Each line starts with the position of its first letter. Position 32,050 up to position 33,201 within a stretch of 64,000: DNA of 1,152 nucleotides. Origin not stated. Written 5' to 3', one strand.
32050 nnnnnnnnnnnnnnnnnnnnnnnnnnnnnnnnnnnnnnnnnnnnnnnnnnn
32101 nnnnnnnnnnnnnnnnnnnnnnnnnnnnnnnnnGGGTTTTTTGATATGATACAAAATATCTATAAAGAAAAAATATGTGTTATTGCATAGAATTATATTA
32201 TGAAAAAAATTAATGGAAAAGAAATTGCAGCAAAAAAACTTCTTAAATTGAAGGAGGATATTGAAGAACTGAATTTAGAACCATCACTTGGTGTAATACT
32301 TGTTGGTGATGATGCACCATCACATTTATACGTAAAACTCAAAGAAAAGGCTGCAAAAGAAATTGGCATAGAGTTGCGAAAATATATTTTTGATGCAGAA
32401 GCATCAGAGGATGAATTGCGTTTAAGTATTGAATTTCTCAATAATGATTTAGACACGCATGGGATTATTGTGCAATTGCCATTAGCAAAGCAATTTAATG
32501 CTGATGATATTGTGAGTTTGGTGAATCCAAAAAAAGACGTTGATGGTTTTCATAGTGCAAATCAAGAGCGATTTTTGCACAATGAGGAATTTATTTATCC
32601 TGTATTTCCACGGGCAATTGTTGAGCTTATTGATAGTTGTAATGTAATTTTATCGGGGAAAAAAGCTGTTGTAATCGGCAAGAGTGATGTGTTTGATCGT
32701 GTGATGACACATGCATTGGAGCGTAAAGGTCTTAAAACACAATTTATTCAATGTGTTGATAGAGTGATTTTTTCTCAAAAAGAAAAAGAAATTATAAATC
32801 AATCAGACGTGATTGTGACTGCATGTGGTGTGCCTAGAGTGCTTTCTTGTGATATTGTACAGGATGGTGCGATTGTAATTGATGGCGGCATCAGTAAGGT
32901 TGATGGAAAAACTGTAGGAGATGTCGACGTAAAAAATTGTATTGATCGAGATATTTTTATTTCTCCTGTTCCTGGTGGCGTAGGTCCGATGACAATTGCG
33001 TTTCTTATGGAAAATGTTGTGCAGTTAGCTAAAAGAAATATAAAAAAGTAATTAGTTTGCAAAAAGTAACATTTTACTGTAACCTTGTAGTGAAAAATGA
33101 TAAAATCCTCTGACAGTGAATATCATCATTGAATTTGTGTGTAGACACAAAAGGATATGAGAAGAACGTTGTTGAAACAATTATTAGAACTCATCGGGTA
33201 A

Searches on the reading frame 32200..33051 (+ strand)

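Call 53: search_protein_families(library=pfam, proteins=[window:32200-33051:+], max_evalue=0.0001)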
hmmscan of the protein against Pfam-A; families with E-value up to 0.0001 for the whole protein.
window:32200-33051:+ (283 aa): 2 families
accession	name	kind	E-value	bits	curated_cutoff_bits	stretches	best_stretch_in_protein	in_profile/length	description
PF02882.25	THF_DHG_CYH_C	-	1.1e-39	135.8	27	1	118-280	1-159/160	Tetrahydrofolate dehydrogenase/cyclohydrolase, NAD(P)-binding domain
PF00763.28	THF_DHG_CYH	-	3.4e-31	108.3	32.8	1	4-115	1-115/115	Tetrahydrofolate dehydrogenase/cyclohydrolase, catalytic domain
